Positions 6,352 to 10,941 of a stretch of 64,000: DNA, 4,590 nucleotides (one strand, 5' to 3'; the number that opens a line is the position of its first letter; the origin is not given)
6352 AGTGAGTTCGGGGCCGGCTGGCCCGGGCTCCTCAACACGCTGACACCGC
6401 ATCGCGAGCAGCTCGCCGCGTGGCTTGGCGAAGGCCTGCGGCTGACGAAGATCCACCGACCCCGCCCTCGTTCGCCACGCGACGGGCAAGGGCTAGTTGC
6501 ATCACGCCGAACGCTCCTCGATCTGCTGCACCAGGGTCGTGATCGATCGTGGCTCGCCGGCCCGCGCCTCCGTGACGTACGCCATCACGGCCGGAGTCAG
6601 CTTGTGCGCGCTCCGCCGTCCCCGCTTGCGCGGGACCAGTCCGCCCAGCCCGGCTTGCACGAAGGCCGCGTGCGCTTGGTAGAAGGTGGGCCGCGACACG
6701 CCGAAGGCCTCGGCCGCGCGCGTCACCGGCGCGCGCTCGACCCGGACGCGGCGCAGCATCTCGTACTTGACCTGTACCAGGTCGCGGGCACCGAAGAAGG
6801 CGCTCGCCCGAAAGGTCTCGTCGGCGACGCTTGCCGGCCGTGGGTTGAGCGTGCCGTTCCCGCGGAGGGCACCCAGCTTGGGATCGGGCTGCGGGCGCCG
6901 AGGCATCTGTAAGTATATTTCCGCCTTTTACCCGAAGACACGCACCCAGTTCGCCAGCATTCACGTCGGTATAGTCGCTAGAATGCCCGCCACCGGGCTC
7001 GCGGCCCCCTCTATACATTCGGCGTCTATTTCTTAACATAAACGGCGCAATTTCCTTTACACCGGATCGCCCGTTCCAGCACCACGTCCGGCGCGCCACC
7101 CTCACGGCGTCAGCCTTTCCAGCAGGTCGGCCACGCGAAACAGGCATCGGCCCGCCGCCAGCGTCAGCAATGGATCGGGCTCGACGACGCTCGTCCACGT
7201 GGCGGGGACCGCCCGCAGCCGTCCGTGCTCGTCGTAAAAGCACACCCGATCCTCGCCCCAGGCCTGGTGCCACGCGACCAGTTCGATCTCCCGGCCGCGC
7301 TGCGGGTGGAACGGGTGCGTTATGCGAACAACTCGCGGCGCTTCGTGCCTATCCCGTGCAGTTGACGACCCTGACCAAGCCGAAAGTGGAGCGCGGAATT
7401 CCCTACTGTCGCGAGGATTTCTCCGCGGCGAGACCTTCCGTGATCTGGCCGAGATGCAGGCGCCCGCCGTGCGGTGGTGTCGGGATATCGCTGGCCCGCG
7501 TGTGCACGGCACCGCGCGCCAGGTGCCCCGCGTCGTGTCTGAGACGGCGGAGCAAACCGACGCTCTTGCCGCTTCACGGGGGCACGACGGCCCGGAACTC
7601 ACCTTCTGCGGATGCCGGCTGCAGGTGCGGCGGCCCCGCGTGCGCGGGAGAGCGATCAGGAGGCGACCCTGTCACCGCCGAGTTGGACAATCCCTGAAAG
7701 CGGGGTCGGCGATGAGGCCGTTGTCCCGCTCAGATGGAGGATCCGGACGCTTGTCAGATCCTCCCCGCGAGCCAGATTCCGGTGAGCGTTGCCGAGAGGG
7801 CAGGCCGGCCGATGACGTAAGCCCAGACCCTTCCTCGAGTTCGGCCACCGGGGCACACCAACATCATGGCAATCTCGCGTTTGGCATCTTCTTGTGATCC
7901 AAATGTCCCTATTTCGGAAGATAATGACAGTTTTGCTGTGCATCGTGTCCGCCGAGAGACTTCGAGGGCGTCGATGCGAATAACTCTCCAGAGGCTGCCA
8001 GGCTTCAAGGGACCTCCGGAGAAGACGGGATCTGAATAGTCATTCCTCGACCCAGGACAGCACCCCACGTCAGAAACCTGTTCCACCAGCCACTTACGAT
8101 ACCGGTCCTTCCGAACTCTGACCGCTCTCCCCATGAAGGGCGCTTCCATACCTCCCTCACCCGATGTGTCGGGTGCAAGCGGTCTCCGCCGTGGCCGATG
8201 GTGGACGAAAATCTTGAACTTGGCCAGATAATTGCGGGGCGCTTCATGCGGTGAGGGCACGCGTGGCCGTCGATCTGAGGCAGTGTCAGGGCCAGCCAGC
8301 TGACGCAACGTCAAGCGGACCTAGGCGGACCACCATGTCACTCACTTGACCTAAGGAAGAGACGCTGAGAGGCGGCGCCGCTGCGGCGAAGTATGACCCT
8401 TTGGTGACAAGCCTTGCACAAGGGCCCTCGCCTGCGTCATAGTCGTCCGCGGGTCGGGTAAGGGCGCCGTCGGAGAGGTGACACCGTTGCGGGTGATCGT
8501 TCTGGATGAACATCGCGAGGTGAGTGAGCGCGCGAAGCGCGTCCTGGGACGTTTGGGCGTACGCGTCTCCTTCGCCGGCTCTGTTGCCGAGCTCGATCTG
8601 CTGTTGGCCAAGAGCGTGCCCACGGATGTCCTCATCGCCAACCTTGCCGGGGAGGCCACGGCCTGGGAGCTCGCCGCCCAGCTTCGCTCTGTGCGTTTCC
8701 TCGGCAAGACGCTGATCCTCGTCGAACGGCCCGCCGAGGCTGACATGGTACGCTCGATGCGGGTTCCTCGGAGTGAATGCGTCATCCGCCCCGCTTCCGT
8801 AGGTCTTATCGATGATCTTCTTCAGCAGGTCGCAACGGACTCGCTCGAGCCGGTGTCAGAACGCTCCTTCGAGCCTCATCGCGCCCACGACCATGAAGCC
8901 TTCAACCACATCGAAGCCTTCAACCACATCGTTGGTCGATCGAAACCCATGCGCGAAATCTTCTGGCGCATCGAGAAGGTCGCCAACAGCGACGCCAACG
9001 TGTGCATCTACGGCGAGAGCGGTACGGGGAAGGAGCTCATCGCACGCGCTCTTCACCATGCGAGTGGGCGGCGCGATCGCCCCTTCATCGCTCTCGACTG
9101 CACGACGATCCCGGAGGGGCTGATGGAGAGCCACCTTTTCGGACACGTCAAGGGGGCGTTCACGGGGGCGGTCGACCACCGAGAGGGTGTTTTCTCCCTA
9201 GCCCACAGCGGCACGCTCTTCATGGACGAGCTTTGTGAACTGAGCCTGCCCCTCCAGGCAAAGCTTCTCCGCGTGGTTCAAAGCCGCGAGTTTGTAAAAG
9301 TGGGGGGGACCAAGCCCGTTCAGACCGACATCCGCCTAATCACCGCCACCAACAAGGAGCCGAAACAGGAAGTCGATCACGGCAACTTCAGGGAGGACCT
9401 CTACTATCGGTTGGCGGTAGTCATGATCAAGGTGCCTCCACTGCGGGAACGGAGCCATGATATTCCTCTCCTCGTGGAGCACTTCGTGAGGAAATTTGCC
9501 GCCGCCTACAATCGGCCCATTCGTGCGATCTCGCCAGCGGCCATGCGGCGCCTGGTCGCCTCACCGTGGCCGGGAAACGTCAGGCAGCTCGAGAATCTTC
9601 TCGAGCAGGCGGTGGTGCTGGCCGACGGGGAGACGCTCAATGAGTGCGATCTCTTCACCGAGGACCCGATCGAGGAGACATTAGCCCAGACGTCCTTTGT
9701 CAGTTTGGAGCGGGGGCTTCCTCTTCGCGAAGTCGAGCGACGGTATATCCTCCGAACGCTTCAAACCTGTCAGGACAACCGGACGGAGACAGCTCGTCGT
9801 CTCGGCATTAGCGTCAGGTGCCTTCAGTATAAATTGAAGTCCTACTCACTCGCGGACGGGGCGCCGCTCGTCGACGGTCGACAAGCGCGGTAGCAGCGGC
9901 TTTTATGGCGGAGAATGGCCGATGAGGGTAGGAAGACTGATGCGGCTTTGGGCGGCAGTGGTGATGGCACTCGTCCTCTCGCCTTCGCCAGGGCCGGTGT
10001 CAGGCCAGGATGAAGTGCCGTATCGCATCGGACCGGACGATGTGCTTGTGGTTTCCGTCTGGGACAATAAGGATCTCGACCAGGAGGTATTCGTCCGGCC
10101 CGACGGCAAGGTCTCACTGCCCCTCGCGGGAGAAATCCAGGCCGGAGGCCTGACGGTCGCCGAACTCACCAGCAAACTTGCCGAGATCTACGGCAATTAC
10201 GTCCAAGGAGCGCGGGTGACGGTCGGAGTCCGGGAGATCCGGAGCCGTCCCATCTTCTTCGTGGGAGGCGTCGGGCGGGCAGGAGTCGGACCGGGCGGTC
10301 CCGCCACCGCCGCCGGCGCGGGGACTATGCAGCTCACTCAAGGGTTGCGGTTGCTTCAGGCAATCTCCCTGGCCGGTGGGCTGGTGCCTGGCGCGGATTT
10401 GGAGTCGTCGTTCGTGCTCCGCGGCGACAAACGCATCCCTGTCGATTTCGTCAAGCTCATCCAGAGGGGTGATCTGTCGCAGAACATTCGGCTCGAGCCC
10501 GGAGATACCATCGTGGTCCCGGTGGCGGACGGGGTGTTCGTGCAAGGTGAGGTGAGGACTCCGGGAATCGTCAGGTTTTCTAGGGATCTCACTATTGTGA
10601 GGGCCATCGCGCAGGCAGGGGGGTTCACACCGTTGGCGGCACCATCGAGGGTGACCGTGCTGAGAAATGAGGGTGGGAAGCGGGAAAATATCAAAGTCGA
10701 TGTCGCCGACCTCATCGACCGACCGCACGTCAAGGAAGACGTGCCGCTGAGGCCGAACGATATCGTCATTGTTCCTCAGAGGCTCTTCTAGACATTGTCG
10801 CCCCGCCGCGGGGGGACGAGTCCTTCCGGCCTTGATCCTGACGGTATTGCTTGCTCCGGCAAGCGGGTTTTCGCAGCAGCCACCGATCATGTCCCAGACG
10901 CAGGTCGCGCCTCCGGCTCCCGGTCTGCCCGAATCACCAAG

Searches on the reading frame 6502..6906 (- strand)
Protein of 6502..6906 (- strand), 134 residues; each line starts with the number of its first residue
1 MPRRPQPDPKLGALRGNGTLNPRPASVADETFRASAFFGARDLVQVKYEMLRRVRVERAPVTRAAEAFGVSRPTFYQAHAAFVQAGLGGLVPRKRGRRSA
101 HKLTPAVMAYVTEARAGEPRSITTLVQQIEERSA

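Call 69: search_protein_families(library=pfam, proteins=[window:6502-6906:-], max_evalue=0.05)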
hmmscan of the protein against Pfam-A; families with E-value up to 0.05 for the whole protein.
window:6502-6906:- (134 aa): 5 families
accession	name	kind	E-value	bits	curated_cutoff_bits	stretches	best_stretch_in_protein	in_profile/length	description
PF13551.12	HTH_29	-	1.2e-09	38.6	28.1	1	61-107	15-62/64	Winged helix-turn helix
PF13518.12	HTH_28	-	1.5e-08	35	25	1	47-98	2-52/52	Helix-turn-helix domain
PF13384.12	HTH_23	-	7.6e-08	32.4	24.6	1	44-90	4-49/50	Homeodomain-like domain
PF13565.12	HTH_32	-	1.7e-06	28.9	33.7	1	74-132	1-59/73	Homeodomain-like domain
PF13011.12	LZ_Tnp_IS481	-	0.019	15.7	22.2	1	52-109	19-77/85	leucine-zipper of insertion element IS481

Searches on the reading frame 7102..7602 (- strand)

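Call 69: search_protein_families(library=pfam, proteins=[window:7102-7602:-], max_evalue=0.05)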
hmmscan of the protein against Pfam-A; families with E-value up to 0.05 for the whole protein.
window:7102-7602:- (166 aa): 1 family
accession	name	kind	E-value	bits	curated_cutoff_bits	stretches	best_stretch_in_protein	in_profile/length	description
PF17342.7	DUF5372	-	6e-21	74.7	25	1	94-164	1-71/78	Family of unknown function (DUF5372)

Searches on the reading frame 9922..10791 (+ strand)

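Call 7: search_protein_families(library=pfam, proteins=[window:9922-10791:+], max_evalue=0.0001)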
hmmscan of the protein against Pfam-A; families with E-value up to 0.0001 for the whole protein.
window:9922-10791:+ (289 aa): 3 families
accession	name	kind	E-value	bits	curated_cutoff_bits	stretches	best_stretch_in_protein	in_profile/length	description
PF22461.2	SLBB_2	-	1.2e-23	83.4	27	2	205-284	3-79/79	SLBB domain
PF02563.21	Poly_export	-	1.5e-23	83.2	28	1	31-103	4-76/77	Polysaccharide biosynthesis/export protein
PF10531.15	SLBB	-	3e-19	69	27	2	205-254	2-51/55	SLBB domain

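Call 74: search_protein_families(library=ncbifam, proteins=[window:9922-10791:+], max_evalue=1e-10)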
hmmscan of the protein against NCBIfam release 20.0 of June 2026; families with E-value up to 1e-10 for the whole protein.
window:9922-10791:+ (289 aa): 4 families
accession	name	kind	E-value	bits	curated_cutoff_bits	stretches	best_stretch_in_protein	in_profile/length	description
TIGR03027.2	pepcterm_export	equivalog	8.3e-52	175.3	180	2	34-200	3-165/169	XrtA/PEP-CTERM system exopolysaccharide export protein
TIGR03028.1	EpsE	equivalog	3.2e-30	105.2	262.65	1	34-267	2-228/239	polysaccharide export protein EpsE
NF041843.1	EpsY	equivalog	6.6e-29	100.6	320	1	30-199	49-210/211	exopolysaccharide export protein EpsY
NF011658.0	PRK15078.1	subfamily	1.3e-28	99.8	333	1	33-221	84-273/380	polysaccharide export protein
